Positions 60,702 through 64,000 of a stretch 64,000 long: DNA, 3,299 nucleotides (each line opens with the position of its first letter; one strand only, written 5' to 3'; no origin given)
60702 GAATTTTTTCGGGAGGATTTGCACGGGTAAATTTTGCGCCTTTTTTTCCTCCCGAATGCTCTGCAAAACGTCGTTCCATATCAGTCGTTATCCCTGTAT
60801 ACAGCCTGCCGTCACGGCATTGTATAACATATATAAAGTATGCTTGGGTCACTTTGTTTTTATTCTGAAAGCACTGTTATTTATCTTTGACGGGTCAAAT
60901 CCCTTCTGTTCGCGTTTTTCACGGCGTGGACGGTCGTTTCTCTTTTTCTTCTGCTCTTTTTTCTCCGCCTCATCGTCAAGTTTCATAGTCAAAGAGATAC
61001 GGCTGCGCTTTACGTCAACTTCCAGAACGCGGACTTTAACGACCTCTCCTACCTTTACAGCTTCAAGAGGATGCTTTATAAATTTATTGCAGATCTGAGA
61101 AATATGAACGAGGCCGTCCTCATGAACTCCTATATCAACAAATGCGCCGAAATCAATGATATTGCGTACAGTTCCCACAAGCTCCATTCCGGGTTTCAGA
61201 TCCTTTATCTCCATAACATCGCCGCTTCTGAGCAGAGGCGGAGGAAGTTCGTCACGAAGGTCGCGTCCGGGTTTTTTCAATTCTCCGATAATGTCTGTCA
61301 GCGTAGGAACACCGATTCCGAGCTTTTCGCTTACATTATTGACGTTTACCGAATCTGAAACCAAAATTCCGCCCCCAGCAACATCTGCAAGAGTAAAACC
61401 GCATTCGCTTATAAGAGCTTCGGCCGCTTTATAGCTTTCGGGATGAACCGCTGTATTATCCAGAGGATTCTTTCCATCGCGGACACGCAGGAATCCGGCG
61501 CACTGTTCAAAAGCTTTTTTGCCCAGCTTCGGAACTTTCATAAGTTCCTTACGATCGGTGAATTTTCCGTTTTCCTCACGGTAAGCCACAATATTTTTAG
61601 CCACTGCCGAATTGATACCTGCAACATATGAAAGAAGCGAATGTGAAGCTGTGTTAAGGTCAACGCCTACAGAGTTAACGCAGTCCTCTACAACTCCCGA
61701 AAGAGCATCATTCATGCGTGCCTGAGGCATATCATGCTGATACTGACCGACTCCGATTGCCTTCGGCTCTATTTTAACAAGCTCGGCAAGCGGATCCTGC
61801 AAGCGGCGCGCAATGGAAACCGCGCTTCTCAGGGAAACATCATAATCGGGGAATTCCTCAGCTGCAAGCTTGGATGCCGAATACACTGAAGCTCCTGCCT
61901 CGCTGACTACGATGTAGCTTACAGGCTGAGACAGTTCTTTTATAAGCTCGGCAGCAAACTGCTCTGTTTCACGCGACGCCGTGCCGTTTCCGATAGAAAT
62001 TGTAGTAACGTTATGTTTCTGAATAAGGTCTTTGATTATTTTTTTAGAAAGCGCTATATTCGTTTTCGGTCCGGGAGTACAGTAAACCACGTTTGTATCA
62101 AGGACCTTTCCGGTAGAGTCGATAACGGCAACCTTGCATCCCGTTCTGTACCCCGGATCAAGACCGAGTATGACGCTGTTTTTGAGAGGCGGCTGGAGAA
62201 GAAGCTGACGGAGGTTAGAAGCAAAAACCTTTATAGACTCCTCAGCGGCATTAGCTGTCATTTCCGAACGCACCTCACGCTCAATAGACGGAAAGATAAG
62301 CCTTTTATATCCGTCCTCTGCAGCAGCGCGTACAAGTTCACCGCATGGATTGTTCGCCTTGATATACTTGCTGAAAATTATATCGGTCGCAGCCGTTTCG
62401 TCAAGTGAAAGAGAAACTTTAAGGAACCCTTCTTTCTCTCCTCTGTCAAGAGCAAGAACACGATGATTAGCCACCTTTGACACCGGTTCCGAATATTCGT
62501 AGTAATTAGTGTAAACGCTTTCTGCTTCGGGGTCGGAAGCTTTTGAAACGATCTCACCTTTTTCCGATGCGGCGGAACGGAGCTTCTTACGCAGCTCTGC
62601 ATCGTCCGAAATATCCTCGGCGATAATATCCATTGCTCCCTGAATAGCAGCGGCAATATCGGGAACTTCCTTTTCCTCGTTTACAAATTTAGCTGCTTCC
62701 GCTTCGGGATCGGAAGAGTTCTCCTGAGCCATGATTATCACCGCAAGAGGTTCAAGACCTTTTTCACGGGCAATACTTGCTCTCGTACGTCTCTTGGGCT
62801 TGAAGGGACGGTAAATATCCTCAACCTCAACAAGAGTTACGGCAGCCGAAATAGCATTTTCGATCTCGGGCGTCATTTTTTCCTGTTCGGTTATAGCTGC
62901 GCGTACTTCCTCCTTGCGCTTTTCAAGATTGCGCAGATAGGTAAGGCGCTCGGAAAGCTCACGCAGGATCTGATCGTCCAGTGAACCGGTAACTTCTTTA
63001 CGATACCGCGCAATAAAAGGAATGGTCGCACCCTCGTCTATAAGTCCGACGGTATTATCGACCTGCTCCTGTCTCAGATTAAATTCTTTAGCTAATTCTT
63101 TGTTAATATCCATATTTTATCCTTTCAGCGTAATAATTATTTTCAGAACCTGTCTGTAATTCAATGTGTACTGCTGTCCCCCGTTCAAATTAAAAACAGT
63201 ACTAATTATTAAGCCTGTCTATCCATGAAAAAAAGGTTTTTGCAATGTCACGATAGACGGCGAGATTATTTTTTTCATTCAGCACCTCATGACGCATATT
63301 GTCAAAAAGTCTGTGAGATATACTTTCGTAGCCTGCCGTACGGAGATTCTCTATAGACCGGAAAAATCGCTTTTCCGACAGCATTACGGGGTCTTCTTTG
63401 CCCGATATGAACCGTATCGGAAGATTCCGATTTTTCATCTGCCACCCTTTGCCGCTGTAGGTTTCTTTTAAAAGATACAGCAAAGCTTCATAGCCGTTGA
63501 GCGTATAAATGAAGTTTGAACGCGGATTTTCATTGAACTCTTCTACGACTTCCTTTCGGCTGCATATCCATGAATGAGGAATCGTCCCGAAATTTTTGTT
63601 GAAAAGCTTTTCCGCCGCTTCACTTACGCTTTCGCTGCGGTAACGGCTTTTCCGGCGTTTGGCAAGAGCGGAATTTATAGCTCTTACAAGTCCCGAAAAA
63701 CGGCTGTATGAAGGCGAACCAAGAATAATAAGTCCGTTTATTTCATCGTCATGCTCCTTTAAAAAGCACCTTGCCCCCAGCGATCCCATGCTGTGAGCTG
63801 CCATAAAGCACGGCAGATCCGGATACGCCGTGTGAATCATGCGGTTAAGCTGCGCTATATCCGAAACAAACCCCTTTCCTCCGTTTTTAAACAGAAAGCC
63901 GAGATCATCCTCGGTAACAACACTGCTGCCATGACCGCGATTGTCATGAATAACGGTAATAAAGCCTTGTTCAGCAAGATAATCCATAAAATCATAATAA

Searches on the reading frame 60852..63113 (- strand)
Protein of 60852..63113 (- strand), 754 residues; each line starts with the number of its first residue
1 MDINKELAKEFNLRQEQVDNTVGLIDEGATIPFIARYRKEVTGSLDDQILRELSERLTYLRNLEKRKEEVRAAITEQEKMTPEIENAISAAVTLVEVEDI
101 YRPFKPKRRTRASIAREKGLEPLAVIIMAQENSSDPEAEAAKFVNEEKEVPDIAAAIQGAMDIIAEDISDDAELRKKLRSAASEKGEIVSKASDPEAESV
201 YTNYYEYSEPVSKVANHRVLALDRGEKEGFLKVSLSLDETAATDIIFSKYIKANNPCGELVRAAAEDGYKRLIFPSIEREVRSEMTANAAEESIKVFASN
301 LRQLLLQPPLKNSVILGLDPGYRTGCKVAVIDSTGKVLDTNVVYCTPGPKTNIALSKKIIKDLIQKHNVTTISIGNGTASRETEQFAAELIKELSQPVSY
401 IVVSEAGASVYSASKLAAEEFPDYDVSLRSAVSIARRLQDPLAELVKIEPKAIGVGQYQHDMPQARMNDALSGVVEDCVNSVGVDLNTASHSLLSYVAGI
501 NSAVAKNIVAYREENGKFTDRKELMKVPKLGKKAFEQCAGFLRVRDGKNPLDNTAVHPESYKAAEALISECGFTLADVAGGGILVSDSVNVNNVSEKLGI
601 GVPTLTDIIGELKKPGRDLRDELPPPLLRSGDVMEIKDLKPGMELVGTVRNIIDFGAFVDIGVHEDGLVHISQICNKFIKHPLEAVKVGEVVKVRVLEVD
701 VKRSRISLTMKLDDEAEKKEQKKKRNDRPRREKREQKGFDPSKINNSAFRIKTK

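Call 79: search_protein_families(library=pfam, max_evalue=0.00001, proteins=[window:60852-63113:-])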
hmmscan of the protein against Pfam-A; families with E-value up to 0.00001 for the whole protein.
window:60852-63113:- (754 aa): 9 families
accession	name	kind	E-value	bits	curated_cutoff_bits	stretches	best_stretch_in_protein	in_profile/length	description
PF16921.10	Tex_YqgF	-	1.1e-55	187.9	27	1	314-439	2-126/126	Tex protein YqgF-like domain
PF22706.1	Tex_central_region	-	3.3e-33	115.6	27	1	132-297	2-178/178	Tex central region-like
PF12836.13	HHH_3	-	5.4e-31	106.9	27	1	479-543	1-65/65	Helix-hairpin-helix motif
PF09371.15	Tex_N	-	6.8e-31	106.3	32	1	1-74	1-74/75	Tex-like protein N-terminal domain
PF17674.7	HHH_9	-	2.4e-20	73.6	23.1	1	549-620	1-70/70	HHH domain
PF00575.29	S1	-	1.5e-16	60.9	22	1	640-711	3-74/74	S1 RNA binding domain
PF14639.11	YqgF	-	3.9e-10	40.1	35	1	329-446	24-147/150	Holliday-junction resolvase-like of SPT6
PF14635.12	HHH_7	-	1.9e-08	35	27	1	457-544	10-103/104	Helix-hairpin-helix motif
PF23459.1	S1_RRP5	-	3.8e-08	34.2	27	1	639-701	1-63/72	RRP5 S1 domain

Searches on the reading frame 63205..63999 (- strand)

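Call 79: search_protein_families(library=pfam, max_evalue=0.00001, proteins=[window:63205-63999:-])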
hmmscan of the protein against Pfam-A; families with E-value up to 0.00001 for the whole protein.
window:63205-63999:- (265 aa): 2 families
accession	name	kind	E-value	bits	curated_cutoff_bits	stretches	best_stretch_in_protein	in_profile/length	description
PF12146.15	Hydrolase_4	-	3.3e-24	86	27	1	1-244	20-239/239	Serine aminopeptidase, S33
PF00561.26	Abhydrolase_1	-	1.1e-09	38.8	25.8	1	2-206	17-213/245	alpha/beta hydrolase fold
